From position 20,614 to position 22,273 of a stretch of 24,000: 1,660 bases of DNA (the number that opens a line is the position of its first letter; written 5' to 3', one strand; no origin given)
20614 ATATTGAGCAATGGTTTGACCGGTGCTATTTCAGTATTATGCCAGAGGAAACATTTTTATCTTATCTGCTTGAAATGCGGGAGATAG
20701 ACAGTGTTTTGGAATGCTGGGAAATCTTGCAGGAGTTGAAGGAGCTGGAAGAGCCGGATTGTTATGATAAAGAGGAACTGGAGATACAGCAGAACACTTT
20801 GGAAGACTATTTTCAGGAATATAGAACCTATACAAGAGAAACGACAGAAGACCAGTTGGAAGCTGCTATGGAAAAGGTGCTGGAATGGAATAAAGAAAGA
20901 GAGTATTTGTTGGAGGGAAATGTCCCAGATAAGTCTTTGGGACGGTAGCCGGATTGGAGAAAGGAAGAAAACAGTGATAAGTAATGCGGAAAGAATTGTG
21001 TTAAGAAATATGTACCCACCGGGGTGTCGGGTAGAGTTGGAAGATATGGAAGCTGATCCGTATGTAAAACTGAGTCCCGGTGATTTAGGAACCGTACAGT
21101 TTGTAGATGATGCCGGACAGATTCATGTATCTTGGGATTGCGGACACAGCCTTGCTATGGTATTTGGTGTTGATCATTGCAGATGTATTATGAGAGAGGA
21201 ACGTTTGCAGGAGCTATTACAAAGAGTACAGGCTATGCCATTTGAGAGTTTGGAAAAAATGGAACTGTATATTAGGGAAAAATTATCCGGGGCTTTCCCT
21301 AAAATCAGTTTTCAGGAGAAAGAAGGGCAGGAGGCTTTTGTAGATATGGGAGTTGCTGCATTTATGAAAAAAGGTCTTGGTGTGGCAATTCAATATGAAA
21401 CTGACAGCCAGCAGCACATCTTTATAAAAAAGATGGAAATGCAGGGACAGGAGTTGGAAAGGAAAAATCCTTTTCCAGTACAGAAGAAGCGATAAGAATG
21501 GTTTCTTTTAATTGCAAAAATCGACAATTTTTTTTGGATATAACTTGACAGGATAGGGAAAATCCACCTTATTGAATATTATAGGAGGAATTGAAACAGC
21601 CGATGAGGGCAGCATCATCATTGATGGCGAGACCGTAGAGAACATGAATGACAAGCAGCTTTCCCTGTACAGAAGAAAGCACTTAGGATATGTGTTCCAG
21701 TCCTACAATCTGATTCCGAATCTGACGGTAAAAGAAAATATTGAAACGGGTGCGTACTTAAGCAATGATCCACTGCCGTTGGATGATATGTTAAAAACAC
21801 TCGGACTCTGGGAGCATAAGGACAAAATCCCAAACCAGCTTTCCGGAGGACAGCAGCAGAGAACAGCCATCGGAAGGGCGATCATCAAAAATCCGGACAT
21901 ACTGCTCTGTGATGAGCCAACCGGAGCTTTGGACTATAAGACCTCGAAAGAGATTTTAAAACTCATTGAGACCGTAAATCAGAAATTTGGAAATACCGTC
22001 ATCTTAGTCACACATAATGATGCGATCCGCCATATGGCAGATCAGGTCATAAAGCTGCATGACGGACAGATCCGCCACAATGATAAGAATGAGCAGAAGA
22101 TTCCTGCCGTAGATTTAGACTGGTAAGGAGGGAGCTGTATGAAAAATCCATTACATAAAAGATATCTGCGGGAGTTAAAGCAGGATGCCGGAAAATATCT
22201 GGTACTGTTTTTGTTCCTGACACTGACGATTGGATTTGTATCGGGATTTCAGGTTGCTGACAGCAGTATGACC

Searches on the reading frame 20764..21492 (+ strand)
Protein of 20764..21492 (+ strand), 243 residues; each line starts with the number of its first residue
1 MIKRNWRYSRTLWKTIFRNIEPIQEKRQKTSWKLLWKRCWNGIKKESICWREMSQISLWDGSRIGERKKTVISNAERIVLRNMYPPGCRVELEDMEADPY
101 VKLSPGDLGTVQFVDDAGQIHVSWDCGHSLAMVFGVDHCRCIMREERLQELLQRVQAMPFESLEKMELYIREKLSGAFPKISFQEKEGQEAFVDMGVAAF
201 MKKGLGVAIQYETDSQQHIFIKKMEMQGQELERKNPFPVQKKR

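Call 67: search_protein_families(library=pfam, proteins=[window:20764-21492:+], max_evalue=0.01)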
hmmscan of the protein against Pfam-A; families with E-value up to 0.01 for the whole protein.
window:20764-21492:+ (243 aa): 1 family
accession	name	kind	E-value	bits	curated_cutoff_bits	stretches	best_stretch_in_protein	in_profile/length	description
PF14192.12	DUF4314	-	2.1e-27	95.3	27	1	77-142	5-69/69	Domain of unknown function (DUF4314)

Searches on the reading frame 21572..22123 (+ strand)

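Call 67: search_protein_families(library=pfam, proteins=[window:21572-22123:+], max_evalue=0.01)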
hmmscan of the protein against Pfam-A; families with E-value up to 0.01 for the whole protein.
window:21572-22123:+ (184 aa): 2 families
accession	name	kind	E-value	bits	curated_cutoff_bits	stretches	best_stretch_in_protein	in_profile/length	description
PF00005.33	ABC_tran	-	2.1e-22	80.6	25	1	2-117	29-136/137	ABC transporter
PF02463.25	SMC_N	-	0.0057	16.5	40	1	71-163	135-212/220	RecF/RecN/SMC N terminal domain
